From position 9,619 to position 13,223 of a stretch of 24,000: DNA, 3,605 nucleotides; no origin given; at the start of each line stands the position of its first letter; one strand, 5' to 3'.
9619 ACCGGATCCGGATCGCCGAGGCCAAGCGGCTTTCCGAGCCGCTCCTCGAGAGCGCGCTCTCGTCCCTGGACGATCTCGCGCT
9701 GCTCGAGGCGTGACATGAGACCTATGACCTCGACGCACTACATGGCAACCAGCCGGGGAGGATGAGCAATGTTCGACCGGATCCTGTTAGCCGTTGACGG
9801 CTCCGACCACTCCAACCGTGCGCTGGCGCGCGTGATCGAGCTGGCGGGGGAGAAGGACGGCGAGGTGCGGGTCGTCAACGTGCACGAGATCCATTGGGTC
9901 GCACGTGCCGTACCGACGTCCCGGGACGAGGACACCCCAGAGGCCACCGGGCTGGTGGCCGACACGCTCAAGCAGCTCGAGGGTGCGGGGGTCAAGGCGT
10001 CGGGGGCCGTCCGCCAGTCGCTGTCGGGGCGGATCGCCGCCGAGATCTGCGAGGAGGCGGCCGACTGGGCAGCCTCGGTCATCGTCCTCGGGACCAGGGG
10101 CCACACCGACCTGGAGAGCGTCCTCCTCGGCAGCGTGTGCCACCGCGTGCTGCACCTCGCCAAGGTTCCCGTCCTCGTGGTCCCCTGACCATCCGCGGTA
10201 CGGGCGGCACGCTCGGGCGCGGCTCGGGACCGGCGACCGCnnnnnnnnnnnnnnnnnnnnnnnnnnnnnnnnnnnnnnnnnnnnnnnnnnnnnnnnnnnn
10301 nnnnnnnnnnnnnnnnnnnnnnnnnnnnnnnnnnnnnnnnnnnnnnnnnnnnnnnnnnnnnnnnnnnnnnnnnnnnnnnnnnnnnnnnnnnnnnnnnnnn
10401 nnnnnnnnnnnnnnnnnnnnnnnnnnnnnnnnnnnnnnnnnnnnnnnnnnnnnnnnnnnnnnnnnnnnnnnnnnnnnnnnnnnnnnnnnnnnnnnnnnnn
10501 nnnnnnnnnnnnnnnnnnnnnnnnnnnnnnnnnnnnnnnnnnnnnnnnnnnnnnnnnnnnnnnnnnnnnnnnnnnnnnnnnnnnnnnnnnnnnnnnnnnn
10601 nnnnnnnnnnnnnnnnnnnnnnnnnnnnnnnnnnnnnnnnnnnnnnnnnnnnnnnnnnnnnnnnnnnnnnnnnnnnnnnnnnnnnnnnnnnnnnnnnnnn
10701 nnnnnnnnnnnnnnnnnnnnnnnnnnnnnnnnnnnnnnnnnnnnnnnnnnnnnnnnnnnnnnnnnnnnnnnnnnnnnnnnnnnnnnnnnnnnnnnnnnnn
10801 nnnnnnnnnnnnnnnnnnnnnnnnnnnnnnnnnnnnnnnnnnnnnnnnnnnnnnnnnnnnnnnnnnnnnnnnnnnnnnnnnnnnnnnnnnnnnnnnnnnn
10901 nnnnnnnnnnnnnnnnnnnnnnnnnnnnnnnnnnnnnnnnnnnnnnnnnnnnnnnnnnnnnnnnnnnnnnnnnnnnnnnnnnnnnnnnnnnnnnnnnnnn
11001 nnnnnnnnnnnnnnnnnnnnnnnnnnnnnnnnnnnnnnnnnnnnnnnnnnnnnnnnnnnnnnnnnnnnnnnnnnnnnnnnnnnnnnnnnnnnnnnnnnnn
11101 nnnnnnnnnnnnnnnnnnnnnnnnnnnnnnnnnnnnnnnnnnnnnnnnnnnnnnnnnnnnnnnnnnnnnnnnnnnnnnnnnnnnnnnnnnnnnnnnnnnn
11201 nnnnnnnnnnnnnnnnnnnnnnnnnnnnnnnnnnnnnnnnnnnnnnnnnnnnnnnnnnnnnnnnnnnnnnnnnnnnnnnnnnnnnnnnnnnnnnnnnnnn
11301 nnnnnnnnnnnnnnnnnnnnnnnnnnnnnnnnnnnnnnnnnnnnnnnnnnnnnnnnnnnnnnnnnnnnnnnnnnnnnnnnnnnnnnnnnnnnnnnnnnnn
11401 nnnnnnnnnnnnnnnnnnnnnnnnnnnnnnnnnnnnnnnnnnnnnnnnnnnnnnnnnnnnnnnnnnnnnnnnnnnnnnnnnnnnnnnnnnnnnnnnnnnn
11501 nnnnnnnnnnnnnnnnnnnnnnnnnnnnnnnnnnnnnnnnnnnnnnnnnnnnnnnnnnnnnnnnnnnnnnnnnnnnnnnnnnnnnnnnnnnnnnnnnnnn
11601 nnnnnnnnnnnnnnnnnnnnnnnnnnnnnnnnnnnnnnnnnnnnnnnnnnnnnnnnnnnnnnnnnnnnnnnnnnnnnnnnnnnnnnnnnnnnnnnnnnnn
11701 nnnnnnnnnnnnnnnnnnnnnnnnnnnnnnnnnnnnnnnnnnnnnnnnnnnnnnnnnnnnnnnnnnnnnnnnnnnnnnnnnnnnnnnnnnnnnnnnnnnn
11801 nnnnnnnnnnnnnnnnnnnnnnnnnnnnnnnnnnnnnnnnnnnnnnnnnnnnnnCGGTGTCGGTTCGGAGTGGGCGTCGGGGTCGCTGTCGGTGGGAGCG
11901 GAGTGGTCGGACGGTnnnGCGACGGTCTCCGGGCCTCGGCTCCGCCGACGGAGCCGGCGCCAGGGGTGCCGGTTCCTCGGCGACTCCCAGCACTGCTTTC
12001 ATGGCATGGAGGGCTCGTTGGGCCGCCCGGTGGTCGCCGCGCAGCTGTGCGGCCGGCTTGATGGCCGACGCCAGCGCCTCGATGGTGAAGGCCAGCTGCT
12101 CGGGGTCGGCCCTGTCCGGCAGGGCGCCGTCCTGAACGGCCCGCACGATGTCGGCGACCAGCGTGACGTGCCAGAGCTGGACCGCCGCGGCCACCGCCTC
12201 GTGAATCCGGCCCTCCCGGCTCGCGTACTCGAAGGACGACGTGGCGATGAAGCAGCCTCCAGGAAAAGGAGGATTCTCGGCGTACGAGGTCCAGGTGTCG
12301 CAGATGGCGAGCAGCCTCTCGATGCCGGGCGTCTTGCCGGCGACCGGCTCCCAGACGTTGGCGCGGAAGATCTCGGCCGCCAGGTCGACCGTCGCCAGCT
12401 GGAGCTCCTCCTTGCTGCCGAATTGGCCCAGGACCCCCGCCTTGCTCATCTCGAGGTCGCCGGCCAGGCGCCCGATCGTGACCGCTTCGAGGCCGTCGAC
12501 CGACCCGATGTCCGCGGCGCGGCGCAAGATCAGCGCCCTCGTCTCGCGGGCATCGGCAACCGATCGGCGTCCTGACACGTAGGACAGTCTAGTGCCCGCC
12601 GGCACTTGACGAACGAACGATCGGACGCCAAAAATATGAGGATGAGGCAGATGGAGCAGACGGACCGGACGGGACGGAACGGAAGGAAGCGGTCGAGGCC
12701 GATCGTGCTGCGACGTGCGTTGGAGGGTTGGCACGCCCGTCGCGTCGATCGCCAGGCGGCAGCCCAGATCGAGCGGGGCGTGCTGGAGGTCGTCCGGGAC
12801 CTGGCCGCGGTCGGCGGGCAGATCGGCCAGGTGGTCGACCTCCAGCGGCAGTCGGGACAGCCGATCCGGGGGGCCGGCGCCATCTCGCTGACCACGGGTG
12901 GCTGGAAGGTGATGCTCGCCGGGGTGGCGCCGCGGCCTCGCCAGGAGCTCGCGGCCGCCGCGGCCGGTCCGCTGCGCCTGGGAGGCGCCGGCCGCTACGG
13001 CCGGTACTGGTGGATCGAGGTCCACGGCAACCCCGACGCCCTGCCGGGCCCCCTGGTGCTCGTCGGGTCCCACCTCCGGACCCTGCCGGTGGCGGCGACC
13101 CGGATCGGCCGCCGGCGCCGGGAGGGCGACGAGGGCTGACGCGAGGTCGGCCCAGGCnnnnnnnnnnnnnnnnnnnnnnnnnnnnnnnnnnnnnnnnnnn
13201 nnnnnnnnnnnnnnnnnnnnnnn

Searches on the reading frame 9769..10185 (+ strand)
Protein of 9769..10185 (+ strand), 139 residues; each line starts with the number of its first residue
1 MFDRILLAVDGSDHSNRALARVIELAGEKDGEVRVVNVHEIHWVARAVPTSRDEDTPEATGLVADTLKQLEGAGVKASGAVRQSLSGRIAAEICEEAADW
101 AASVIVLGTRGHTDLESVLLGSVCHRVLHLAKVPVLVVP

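Call 7: search_protein_families(library=pfam, proteins=[window:9769-10185:+])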
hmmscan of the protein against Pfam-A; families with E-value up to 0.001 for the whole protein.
window:9769-10185:+ (139 aa): 1 family
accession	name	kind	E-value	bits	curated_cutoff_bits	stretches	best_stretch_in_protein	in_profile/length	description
PF00582.32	Usp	-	6.9e-31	108.1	24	1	1-139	1-141/141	Universal stress protein family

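Call 8: search_protein_families(library=ncbifam, proteins=[window:9769-10185:+])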
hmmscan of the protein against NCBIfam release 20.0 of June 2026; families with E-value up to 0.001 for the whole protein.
window:9769-10185:+ (139 aa): 1 family
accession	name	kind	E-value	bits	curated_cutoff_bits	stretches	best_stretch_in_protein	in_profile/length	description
NF008380.0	PRK11175.1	equivalog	1.2e-06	27.7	227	0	93-137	254-298/313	universal stress protein UspE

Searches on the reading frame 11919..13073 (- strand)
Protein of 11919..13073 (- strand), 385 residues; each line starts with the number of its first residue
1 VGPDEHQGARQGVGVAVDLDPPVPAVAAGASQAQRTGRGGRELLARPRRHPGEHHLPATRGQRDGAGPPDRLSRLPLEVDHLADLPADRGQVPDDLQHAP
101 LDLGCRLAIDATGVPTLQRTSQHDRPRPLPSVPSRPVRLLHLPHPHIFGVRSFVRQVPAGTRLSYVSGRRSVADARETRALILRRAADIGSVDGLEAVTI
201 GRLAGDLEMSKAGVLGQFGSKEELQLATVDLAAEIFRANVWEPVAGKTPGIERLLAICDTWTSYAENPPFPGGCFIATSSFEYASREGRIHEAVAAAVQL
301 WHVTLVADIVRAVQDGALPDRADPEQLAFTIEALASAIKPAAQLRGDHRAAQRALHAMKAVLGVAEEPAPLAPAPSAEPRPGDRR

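Call 59: search_protein_families(library=pfam, proteins=[window:11919-13073:-], max_evalue=0.00001)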
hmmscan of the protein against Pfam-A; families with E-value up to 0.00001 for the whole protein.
window:11919-13073:- (385 aa): 1 family
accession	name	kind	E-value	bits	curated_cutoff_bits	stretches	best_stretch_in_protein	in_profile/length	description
PF16925.10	TetR_C_13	-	1.3e-29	103.2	27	1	250-358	1-109/109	Tetracyclin repressor-like, C-terminal domain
